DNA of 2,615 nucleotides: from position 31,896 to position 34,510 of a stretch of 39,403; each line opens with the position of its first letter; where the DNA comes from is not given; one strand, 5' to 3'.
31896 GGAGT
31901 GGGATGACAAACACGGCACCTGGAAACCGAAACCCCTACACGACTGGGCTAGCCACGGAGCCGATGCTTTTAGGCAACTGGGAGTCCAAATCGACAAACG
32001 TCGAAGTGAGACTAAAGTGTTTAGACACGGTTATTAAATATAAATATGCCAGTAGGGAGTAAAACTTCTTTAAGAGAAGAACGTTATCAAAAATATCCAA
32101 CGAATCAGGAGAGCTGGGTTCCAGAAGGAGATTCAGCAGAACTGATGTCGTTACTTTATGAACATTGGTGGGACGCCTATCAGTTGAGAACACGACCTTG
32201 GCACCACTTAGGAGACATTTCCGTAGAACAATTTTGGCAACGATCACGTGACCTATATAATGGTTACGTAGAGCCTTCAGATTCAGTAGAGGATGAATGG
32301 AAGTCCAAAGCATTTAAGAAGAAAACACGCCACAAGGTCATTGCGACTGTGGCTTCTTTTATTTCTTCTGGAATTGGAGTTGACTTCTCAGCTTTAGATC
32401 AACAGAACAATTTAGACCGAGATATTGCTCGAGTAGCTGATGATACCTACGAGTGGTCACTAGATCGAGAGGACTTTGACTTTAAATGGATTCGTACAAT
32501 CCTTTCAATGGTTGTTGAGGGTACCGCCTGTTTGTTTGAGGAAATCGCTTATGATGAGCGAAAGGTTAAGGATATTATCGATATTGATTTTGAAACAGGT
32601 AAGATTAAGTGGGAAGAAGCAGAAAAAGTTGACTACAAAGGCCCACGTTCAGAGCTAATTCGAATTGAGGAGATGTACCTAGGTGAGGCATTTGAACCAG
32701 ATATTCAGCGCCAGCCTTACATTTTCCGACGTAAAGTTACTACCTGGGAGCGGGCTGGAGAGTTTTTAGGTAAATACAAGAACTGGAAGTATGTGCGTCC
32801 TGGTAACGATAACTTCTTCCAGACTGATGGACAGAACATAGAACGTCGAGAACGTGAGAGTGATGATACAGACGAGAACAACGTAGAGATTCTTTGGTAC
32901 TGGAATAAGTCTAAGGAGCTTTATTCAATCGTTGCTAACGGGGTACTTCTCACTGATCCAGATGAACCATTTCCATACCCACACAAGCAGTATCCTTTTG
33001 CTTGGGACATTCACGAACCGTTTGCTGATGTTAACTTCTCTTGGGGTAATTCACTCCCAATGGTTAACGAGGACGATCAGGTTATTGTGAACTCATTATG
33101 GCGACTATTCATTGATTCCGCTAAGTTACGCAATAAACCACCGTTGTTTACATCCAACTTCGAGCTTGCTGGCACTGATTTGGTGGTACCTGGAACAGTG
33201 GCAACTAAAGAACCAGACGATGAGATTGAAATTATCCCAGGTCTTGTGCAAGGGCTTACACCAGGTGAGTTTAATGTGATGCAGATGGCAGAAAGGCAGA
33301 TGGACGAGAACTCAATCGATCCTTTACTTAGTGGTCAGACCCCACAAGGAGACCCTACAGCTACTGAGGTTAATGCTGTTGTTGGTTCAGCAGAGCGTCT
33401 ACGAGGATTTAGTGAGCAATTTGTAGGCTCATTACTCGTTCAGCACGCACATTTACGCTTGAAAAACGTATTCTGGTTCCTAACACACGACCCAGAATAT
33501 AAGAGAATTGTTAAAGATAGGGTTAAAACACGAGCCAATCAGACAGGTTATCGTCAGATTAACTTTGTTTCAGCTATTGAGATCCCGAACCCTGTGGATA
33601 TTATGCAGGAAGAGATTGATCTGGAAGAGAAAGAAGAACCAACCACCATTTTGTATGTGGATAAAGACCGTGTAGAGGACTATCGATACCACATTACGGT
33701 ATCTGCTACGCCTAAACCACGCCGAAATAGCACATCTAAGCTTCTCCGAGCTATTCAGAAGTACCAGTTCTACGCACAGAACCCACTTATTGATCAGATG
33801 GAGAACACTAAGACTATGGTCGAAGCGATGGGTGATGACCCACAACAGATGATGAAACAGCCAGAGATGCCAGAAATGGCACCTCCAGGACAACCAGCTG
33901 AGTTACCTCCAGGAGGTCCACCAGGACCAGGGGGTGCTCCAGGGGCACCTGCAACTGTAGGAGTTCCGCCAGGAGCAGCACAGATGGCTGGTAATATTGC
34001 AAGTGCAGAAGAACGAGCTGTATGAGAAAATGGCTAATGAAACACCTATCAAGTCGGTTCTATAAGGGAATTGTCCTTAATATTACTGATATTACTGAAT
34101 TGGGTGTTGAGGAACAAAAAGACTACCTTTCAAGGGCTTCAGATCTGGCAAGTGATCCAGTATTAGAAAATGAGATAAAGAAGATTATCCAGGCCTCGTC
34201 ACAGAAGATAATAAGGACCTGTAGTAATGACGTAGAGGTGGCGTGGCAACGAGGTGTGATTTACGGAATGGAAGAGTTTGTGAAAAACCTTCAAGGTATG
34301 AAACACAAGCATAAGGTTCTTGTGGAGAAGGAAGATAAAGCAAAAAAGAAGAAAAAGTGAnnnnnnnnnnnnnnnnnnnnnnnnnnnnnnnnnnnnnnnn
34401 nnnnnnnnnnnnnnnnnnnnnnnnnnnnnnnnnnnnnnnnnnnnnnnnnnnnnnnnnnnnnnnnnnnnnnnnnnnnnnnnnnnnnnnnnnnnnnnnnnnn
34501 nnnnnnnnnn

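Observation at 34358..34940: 580-nt ORF-free island holding a promoter-to-terminator unit for a large, ornately folded RNA between portal and scaffold genes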

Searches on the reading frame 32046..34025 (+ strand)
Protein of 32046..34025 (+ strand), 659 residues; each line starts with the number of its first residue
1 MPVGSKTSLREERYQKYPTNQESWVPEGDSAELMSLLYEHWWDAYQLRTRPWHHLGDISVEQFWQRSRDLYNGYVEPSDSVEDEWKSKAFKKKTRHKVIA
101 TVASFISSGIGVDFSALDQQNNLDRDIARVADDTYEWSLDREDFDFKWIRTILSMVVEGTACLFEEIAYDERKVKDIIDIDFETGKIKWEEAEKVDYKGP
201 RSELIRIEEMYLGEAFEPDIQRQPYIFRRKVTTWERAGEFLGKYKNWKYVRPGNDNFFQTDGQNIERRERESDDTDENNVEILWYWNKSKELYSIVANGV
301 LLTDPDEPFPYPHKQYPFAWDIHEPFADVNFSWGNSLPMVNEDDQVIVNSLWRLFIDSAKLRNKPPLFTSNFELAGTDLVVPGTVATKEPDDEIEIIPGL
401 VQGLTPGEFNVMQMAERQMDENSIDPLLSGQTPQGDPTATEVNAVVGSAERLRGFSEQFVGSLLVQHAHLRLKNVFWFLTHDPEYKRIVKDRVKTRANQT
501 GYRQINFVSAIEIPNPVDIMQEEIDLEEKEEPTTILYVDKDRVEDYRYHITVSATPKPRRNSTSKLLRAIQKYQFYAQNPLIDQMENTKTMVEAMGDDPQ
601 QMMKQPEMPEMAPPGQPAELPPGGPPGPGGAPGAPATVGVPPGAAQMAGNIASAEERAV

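Call 11: search_protein_families(library=phrogs, proteins=[window:32046-34025:+])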
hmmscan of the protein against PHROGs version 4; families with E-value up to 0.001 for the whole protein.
window:32046-34025:+ (659 aa): 0 families

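Call 12: search_protein_families(library=pfam, proteins=[window:32046-34025:+], max_evalue=0.01)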
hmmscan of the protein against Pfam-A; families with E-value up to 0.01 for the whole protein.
window:32046-34025:+ (659 aa): 0 families

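Call 13: find_related_loci(query=window:32046-34025:+, collection=viral_contigs, flank=6000)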
Query window:32046-34025:+ (659 aa) in viral_contigs; peptide patterns used: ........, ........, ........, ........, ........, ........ (x = any residue, [..] = any of these).
2 stretches matched a pattern, but none encodes a relative of the query by tblastn (E <= 1e-3).

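Call 15: find_homologous_proteins(query=window:32046-34025:+, max_evalue=0.00001)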
Query window:32046-34025:+ (659 aa): 53 proteins with E <= 0.00001 among 6061 candidates.
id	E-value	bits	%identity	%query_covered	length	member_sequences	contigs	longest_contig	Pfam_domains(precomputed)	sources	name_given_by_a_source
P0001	0.0e+0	1534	100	100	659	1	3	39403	-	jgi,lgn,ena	-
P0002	1.6e-272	924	59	99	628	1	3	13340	PF23899.2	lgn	-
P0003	2.7e-219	748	52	91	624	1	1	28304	-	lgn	-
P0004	8.3e-214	730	56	87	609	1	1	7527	-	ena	-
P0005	2.3e-211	722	52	90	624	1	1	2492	-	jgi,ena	-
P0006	1.0e-208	713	52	92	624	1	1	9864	PF23899.2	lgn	-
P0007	7.1e-207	707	52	91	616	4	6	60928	-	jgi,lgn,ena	-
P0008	1.2e-206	706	50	92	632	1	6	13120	-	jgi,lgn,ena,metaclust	jgi:hypothetical protein|metaclust:\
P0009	5.8e-205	701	54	86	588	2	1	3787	-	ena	-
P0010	1.7e-204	699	49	96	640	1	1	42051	PF23899.2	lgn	-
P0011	3.1e-200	685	47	95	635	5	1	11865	PF23899.2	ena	-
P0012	1.7e-199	683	48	94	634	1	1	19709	PF23899.2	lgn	-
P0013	5.6e-199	681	48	92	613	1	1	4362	-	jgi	-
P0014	2.3e-198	679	50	95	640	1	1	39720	-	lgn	-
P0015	3.3e-198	678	49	91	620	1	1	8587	-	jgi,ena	jgi:hypothetical protein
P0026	1.1e-181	624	49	91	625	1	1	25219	-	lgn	-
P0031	3.0e-176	606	46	88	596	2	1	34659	-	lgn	-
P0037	2.6e-170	586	43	93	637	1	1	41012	-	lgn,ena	-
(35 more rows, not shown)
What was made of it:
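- Tried and rejected: The portal has 52 homologues, the best at 59% identity (call 15).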

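Call 16: find_encoding_contigs(protein=P0002, flank=4000, max_places=3)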
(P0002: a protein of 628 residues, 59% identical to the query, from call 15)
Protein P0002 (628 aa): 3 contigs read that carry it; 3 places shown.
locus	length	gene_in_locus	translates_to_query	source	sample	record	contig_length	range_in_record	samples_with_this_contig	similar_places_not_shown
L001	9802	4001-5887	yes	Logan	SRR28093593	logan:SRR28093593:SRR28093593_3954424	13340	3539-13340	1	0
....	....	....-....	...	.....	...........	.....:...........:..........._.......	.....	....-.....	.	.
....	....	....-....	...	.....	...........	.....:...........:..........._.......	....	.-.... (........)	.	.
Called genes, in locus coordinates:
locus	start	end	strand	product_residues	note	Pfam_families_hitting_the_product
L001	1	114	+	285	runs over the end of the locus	PF09250:Prim-Pol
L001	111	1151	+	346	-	PF13481:AAA_25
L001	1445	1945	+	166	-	PF03013:Pyr_excise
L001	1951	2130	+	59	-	-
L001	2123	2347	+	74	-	-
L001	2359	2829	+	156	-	-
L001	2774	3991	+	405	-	-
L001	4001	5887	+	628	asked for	PF23899:SU10_portal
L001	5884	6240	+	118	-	-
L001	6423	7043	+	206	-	-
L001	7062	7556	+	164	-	-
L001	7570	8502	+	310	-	PF10124:Mu-like_gpT (faint), PF25209:Phage_capsid_4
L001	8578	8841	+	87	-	-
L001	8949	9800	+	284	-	?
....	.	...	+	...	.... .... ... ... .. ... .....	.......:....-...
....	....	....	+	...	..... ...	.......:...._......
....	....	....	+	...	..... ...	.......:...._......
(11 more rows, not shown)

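Call 17: find_encoding_contigs(protein=P0003, flank=4000, max_places=2)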
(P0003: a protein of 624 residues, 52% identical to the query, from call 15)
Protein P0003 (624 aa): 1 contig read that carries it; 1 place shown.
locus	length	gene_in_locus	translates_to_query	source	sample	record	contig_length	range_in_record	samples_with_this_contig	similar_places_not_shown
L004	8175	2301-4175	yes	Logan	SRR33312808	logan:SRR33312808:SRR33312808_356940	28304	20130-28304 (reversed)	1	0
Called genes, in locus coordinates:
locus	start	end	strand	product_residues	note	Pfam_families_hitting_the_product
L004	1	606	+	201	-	?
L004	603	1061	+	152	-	PF16677:GP3_package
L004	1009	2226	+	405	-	PF03237:Terminase_6N, PF17288:Terminase_3C, PF17289:Terminase_6C (weak)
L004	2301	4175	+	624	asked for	-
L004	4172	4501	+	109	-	-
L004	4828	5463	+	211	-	-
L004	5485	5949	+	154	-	-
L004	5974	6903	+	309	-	PF25209:Phage_capsid_4, PF10124:Mu-like_gpT (weak)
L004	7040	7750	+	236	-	-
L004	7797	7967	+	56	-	-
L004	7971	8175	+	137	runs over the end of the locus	-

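Call 18: find_encoding_contigs(protein=P0007, flank=4000, max_places=3)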
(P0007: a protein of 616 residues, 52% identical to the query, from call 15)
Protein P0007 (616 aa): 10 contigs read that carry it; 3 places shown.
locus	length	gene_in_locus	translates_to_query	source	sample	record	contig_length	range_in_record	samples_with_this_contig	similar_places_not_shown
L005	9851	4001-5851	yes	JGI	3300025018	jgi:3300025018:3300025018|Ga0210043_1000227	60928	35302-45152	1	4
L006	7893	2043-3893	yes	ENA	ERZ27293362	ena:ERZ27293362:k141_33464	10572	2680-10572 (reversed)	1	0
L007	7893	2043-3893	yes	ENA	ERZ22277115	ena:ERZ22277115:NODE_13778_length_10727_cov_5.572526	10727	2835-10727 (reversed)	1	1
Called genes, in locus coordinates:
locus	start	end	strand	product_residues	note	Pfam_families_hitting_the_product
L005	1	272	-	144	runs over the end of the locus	-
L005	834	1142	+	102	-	-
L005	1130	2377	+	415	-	PF02195:ParB_N (weak), PF01555:N6_N4_Mtase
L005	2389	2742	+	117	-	-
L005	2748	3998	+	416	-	PF04466:Terminase_3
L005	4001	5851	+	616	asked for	-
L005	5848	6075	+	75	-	-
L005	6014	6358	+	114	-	-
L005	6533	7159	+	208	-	-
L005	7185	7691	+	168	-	-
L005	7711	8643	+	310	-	PF25209:Phage_capsid_4, PF10124:Mu-like_gpT (weak)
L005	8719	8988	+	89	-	-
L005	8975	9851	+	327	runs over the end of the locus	-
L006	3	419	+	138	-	?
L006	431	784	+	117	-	-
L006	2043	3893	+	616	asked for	-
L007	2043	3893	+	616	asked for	-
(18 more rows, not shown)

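Call 19: find_encoding_contigs(protein=P0010, flank=4000, max_places=2)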
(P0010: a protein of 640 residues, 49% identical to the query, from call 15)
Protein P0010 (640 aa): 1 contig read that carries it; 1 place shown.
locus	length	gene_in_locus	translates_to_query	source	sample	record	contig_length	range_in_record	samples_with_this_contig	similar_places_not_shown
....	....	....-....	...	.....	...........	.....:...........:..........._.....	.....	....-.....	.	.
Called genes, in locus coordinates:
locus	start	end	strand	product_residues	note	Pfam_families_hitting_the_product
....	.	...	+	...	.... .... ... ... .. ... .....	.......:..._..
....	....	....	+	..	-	-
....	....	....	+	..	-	-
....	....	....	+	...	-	-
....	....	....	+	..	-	-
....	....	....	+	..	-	-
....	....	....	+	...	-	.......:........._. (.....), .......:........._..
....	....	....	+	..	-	-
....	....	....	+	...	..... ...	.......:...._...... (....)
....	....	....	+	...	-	-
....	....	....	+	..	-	-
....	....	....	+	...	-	-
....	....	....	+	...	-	-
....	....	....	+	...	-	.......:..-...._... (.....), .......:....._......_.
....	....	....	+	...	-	-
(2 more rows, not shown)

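Call 22: find_encoding_contigs(protein=P0001, flank=3000, max_places=10)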
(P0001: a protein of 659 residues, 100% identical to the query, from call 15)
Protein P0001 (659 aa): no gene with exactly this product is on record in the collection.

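Call 36: find_related_loci(query=A1, collection=viral_contigs, flank=3500)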
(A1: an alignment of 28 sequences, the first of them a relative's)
Query A1 (659 aa) in viral_contigs; peptide patterns used: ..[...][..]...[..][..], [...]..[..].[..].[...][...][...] (x = any residue, [..] = any of these).
67 stretches matched a pattern; 25 encode a relative of the query (tblastn E <= 1e-3); 25 distinct loci.
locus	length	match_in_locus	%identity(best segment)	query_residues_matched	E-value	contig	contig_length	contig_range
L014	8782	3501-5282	52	20-616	0e+0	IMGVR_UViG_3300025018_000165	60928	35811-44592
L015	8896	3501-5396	27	24-627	6e-42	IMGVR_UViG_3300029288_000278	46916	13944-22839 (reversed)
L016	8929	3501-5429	25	21-631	1e-39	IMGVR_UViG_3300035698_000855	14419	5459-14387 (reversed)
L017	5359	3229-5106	25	21-623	5e-39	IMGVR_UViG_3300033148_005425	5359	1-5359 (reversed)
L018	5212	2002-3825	24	27-614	8e-39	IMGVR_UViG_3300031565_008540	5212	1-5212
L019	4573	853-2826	24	5-642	2e-37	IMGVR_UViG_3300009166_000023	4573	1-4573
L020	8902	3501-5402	24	23-642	4e-37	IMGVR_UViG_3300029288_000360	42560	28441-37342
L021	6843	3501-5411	24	22-642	4e-37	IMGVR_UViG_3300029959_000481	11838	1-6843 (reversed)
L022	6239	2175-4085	24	22-642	4e-37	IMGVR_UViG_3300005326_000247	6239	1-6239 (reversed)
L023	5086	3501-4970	25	16-494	4e-36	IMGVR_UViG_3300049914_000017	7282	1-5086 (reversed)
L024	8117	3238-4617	26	22-480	2e-35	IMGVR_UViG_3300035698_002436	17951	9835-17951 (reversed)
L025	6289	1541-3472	23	24-651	5e-35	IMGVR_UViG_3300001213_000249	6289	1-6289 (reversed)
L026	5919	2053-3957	23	22-647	1e-34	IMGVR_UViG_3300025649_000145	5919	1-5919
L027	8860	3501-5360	23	24-619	5e-34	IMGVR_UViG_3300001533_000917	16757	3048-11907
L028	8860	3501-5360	23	24-619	5e-34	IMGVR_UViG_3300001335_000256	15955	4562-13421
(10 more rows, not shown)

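Call 50: find_related_loci(query=A1, collection=metagenome_contigs, flank=3000)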
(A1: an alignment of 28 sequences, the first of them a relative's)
Query A1 (659 aa) in metagenome_contigs; peptide patterns used: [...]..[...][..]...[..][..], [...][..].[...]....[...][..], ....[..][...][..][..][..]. (x = any residue, [..] = any of these).
600 stretches matched a pattern (row limit reached: there are more); 11 encode a relative of the query (tblastn E <= 1e-3); 10 distinct loci.
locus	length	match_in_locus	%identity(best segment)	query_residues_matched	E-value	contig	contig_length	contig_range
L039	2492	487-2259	52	20-611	0e+0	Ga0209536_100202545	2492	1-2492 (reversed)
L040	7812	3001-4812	50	21-625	0e+0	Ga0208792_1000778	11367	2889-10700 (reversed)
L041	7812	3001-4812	50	21-625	0e+0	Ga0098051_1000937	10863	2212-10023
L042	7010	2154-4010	47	24-651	0e+0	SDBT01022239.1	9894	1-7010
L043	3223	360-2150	44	23-625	0e+0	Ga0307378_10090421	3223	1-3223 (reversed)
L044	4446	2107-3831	46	44-616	4e-169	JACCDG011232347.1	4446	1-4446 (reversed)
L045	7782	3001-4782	52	20-616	0e+0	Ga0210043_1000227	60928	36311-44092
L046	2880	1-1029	47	280-621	1e-105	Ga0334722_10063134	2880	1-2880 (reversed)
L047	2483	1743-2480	42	11-258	2e-54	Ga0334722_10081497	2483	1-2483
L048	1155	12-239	53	535-613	1e-24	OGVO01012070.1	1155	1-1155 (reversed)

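Call 51: find_related_loci(query=A1, collection=genome_contigs, flank=3000)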
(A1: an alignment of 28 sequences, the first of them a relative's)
Query A1 (659 aa) in genome_contigs; peptide patterns used: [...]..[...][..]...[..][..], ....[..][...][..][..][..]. (x = any residue, [..] = any of these).
50 stretches matched a pattern, but none encodes a relative of the query by tblastn (E <= 1e-3).
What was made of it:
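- Tried and rejected: A portal-profile scan of GTDB genomes found no prophage relative (call 51), so the host remains unknown.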

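Call 53: find_encoding_contigs(protein=P0014, flank=3000, max_places=1)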
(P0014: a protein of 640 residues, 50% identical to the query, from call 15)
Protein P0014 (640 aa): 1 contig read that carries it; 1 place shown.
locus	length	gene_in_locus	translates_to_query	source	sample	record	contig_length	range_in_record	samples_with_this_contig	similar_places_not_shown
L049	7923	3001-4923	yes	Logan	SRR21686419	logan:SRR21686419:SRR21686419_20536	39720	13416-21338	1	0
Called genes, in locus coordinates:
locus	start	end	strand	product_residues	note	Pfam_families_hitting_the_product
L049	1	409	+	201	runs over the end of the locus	PF01327:Pep_deformylase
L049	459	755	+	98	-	-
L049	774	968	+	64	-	-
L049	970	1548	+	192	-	-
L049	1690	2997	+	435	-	-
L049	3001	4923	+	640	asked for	-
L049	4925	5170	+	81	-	-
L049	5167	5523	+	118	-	-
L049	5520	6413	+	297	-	-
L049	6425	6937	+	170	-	-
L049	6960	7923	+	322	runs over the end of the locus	PF25209:Phage_capsid_4, PF10124:Mu-like_gpT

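Call 54: find_encoding_contigs(protein=P0037, flank=3000, max_places=1)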
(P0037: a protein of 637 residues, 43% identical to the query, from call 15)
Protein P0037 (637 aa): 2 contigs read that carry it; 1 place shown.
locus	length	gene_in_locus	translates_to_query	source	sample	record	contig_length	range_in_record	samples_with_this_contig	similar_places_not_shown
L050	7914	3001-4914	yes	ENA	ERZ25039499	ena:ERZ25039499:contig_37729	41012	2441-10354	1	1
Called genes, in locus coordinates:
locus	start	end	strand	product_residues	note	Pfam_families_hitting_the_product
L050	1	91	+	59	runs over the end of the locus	-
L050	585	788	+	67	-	-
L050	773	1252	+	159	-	-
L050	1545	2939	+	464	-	PF03237:Terminase_6N, PF17289:Terminase_6C (faint)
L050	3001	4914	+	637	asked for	-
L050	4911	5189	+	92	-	-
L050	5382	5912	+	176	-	-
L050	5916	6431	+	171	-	-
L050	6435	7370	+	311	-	-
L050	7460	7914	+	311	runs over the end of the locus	-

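Call 55: find_encoding_contigs(protein=P0031, flank=3000, max_places=1)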
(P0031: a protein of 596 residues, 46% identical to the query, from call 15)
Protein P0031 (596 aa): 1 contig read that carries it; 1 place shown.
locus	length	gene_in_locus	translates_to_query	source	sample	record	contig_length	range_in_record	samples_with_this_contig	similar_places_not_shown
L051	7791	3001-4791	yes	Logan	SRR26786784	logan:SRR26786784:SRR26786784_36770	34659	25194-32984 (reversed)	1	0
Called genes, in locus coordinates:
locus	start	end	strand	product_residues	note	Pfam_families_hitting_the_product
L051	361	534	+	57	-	-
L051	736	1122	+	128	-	PF16677:GP3_package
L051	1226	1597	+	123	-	PF13392:HNH_3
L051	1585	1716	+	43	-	-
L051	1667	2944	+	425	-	PF04466:Terminase_3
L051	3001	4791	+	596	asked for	-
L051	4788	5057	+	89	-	-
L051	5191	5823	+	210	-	-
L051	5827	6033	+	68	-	-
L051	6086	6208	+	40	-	-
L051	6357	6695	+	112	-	-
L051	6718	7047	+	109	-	-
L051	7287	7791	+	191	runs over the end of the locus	PF02945:Endonuclease_7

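Call 56: find_encoding_contigs(protein=P0026, flank=3000, max_places=1)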
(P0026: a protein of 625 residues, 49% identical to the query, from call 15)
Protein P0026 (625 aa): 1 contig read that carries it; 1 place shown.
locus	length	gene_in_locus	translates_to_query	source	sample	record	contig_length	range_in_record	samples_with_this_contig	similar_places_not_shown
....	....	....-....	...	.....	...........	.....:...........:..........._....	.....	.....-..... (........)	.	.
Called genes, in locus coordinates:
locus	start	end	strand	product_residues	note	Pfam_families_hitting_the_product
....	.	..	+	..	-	?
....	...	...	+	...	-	-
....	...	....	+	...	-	-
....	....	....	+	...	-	-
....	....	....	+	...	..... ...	-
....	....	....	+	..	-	-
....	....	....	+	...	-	-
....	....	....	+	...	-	-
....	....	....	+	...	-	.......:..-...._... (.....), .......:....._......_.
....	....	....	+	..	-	-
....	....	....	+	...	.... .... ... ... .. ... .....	-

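Call 73: find_encoding_contigs(protein=P0004, flank=4000, max_places=2)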
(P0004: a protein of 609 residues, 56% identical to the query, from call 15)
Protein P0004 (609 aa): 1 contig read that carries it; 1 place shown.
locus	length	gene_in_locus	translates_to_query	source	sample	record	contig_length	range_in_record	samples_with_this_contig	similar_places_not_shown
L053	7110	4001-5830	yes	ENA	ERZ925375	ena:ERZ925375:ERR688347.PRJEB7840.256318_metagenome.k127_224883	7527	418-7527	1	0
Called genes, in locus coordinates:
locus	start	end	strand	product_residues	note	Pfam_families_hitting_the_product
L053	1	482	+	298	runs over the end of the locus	?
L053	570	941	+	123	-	-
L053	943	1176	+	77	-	-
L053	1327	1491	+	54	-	-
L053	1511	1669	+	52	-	-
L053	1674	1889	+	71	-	-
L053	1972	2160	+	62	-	-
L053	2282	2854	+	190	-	-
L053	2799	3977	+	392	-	-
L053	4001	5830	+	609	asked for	-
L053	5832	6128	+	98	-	-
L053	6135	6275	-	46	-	-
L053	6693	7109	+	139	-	?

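Call 88: search_protein_families(library=phrogs, proteins=[L053:6324-6530:+, L053:6208-6327:+, L053:5832-6128:+], max_evalue=0.01)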
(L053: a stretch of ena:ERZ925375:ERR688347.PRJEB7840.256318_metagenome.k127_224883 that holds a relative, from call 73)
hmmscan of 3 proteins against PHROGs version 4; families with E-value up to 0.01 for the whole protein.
L053:6324-6530:+ (68 aa): 0 families

L053:6208-6327:+ (39 aa): 0 families

L053:5832-6128:+ (98 aa): 0 families

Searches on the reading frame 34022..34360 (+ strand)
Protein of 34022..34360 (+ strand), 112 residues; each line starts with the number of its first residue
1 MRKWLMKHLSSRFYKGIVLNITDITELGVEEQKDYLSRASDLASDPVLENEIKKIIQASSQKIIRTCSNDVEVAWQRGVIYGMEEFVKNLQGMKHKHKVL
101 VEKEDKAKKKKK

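Call 11: search_protein_families(library=phrogs, proteins=[window:34022-34360:+])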
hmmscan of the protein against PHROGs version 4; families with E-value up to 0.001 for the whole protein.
window:34022-34360:+ (112 aa): 1 family
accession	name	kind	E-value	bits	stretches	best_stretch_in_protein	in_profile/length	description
phrog_31484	-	unknown function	8.1e-05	23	1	5-85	6-86/230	-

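Call 12: search_protein_families(library=pfam, proteins=[window:34022-34360:+], max_evalue=0.01)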
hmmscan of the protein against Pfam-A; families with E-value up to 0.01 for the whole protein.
window:34022-34360:+ (112 aa): 0 families

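Call 31: find_encoding_contigs(protein=window:34022-34360:+, flank=3000, max_places=10)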
Protein window:34022-34360:+ (112 aa): no gene with exactly this product is on record in the collection.
